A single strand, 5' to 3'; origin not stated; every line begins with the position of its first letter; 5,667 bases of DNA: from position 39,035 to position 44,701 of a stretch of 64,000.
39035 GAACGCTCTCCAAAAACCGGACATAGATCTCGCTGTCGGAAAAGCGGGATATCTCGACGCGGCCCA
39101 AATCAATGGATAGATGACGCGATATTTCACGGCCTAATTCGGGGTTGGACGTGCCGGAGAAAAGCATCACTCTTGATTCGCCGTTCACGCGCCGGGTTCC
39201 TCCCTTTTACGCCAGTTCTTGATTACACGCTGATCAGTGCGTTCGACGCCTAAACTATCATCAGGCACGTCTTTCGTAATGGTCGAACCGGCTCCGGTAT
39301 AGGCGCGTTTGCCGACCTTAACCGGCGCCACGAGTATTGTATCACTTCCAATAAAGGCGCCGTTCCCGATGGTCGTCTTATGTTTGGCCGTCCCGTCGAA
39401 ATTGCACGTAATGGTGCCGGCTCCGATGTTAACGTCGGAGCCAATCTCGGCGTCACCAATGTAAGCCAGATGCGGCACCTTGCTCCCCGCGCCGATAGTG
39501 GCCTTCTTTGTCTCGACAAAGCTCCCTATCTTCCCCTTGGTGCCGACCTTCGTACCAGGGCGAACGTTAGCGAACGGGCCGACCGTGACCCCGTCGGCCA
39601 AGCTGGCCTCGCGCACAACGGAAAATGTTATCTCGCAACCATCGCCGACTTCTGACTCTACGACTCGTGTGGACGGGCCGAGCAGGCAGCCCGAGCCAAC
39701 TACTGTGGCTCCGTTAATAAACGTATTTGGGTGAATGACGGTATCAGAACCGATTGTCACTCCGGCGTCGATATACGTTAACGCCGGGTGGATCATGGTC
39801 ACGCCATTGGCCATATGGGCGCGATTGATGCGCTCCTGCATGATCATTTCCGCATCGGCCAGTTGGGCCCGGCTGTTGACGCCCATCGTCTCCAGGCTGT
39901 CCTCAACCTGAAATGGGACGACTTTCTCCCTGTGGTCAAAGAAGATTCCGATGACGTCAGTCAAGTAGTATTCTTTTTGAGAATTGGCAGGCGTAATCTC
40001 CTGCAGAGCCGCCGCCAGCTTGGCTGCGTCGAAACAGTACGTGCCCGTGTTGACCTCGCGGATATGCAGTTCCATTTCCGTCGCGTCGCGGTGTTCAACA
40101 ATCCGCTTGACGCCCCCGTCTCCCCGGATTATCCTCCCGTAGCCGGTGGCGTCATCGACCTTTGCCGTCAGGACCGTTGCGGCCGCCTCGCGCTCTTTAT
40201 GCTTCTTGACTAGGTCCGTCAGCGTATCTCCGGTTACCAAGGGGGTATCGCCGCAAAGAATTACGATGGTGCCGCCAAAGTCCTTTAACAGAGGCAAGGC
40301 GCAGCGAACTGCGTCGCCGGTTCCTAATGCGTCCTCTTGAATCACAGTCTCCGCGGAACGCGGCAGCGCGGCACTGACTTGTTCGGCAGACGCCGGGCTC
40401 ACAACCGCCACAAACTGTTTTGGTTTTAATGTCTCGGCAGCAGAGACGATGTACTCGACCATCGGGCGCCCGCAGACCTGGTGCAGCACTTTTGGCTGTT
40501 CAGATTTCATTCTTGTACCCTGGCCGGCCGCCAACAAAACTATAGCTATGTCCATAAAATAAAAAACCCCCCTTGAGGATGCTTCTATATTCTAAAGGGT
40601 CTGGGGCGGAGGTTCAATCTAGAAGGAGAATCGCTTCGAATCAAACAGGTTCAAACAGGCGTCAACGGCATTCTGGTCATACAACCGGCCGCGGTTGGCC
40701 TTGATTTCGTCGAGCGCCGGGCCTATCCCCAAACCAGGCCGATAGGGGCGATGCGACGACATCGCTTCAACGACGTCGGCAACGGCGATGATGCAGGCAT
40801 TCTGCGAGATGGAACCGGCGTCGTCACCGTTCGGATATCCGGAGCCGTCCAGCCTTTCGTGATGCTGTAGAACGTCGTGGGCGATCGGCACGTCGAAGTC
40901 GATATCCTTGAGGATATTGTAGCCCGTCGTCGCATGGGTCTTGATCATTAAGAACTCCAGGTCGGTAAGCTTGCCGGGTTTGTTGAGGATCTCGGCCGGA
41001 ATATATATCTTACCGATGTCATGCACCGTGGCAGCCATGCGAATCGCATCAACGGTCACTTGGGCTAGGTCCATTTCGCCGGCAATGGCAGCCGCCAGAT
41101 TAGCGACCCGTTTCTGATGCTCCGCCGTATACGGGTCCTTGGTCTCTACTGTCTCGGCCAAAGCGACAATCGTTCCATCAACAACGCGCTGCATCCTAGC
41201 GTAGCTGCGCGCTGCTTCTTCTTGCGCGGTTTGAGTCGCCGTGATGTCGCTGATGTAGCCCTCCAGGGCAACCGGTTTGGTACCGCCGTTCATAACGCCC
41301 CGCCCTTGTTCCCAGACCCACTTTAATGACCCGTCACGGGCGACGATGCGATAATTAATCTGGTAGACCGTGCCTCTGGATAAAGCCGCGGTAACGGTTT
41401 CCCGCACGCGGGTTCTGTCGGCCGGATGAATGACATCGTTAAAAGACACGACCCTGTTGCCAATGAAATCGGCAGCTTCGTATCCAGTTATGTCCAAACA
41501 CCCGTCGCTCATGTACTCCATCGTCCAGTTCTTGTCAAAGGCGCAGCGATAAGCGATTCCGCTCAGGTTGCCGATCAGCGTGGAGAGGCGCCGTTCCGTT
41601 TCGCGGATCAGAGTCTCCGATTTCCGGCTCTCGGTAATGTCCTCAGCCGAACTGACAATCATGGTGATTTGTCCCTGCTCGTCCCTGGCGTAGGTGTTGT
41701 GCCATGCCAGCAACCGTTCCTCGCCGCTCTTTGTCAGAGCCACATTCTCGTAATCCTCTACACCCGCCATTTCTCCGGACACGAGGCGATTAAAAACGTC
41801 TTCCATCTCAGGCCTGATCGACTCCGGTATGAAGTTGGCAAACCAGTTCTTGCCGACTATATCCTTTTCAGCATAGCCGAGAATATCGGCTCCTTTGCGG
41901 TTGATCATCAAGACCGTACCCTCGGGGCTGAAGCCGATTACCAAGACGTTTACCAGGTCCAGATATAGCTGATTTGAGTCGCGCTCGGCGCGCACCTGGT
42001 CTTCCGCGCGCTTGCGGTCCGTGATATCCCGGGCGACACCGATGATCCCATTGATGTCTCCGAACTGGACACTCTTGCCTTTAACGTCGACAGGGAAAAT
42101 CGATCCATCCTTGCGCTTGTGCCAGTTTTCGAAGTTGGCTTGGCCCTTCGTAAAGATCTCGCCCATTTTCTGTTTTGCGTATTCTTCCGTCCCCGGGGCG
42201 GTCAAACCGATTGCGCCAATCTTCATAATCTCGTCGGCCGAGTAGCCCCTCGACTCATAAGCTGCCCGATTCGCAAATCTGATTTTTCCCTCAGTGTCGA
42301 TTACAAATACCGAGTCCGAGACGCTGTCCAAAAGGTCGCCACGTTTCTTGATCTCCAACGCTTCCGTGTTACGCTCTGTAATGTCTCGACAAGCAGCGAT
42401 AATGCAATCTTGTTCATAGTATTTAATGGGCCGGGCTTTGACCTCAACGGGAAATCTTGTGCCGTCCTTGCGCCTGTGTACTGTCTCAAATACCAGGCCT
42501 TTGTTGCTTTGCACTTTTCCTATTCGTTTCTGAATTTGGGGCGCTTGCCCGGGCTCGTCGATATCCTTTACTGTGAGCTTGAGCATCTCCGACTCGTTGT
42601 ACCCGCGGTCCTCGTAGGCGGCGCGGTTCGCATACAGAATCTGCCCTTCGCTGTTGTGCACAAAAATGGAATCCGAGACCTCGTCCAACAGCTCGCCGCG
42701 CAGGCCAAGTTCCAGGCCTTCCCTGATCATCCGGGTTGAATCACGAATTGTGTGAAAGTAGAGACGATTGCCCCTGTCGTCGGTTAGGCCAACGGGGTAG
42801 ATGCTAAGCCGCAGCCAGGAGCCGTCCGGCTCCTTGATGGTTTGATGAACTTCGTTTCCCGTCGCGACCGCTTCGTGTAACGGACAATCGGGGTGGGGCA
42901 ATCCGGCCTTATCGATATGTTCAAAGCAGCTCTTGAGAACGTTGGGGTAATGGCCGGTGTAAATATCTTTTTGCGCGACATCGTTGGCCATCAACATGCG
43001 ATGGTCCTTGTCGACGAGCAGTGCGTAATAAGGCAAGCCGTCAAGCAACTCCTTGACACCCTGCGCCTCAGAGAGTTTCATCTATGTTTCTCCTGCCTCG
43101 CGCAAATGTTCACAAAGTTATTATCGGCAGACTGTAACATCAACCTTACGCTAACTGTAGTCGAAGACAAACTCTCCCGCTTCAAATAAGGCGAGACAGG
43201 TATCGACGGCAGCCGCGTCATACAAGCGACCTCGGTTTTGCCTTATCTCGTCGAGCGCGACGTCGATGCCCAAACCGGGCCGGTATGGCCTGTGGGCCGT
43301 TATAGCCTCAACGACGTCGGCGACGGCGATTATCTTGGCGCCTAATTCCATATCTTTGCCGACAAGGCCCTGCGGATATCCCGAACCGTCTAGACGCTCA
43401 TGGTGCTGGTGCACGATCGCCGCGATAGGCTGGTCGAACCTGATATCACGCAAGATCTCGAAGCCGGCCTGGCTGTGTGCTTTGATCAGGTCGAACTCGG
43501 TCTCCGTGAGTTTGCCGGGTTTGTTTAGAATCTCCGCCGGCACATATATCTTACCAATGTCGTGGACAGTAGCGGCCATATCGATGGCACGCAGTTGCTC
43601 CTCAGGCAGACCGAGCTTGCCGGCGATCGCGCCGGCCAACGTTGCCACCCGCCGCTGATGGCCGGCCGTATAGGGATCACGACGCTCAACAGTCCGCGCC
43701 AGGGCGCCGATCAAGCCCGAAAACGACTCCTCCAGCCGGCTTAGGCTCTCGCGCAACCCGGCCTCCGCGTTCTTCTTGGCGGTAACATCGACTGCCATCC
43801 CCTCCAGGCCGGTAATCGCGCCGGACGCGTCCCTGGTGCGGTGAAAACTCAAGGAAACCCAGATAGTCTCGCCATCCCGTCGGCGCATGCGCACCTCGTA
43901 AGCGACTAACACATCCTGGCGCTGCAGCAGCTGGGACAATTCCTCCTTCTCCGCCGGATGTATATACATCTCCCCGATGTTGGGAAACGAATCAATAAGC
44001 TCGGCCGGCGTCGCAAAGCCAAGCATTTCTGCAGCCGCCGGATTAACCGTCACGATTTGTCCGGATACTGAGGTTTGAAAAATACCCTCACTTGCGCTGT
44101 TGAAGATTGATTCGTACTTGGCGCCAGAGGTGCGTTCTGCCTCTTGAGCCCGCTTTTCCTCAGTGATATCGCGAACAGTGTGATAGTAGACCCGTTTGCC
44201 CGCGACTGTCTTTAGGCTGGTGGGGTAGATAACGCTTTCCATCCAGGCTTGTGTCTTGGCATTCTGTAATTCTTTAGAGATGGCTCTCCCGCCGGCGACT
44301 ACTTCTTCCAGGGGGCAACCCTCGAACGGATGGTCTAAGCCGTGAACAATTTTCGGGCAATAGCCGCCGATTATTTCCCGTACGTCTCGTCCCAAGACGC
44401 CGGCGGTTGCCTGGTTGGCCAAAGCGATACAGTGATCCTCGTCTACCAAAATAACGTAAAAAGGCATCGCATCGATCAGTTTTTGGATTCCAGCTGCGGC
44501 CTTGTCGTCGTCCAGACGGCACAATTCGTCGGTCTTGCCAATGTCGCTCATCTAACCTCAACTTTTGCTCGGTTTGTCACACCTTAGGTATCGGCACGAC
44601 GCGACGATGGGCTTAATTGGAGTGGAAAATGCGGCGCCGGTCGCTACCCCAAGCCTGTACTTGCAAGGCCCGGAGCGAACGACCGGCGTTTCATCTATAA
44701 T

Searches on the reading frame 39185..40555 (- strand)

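Call 35: search_protein_families(library=pfam, proteins=[window:39185-40555:-], max_evalue=0.00001)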
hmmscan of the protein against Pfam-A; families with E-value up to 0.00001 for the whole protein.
window:39185-40555:- (456 aa): 5 families
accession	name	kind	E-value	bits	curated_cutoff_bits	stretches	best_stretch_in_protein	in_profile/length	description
PF00132.30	Hexapep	-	1.1e-23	82.3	27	1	394-428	2-36/36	Bacterial transferase hexapeptide (six repeats)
PF00483.29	NTP_transferase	-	4.9e-18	66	21.2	1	6-217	3-221/245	Nucleotidyl transferase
PF12804.13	NTP_transf_3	-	1e-17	65.2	27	1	6-132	2-124/160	MobA-like NTP transferase domain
PF25084.1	LbH_EIF2B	-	3.8e-11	43.4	54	1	261-346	17-102/105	EIF2B subunit epsilon LbH domain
PF01128.25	IspD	-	1.1e-09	38.8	27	1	3-136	1-133/221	2-C-methyl-D-erythritol 4-phosphate cytidylyltransferase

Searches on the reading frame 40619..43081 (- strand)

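Call 35: search_protein_families(library=pfam, proteins=[window:40619-43081:-], max_evalue=0.00001)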
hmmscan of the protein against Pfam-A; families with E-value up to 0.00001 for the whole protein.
window:40619-43081:- (820 aa): 8 families
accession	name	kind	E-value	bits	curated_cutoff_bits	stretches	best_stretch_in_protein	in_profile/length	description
PF13426.13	PAS_9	-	5.2e-47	158.8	27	3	136-236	1-103/103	PAS domain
PF08447.18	PAS_3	-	2.6e-39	133.8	25.6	1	523-609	3-88/89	PAS fold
PF08448.16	PAS_4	-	8.5e-36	123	23.1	2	375-486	2-109/110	PAS fold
PF13487.12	HD_5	-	5e-33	114.7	27.2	1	642-803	4-168/170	HD domain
PF00989.32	PAS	-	6e-28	97.6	22.6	2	250-353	6-113/113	PAS fold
PF01966.28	HD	-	2.1e-19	70.4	22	1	652-774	1-116/116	HD domain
PF13188.13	PAS_8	-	1e-12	47.9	21.8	0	250-276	6-32/65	PAS domain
PF24820.1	Diguanyl_cycl_sensor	-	2e-09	37.8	28.1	0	384-432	12-59/109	Diguanylate cyclase-like sensor domain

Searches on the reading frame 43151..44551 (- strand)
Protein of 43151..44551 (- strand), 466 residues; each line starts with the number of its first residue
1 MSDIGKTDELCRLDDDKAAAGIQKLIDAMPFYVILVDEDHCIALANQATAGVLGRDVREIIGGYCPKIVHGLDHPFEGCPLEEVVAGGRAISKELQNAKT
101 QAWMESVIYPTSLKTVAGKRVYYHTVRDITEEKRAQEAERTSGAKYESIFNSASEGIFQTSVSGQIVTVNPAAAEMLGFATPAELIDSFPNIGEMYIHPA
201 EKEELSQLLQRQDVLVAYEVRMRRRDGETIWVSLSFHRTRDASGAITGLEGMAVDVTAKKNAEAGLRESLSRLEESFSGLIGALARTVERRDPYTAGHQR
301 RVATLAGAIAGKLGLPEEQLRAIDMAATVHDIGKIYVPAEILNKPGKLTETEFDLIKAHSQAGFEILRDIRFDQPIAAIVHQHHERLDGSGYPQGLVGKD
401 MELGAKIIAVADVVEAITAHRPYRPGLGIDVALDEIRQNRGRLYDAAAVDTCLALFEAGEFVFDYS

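Call 35: search_protein_families(library=pfam, proteins=[window:43151-44551:-], max_evalue=0.00001)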
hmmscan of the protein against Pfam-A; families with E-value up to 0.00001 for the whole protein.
window:43151-44551:- (466 aa): 7 families
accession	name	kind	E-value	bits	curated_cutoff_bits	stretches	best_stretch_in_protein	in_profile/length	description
PF13487.12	HD_5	-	1.4e-40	139.2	27.2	1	284-447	3-169/170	HD domain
PF01966.28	HD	-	5.6e-21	75.4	22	1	296-416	2-115/116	HD domain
PF13426.13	PAS_9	-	1.4e-20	73.9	27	2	155-258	2-103/103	PAS domain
PF08448.16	PAS_4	-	1.1e-19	71.1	23.1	2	27-134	2-110/110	PAS fold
PF00989.32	PAS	-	1e-18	67.8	22.6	1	145-253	2-110/113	PAS fold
PF13188.13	PAS_8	-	8.2e-11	41.8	21.8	1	144-189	1-47/65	PAS domain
PF08447.18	PAS_3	-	2.2e-09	37.9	25.6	1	166-251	1-87/89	PAS fold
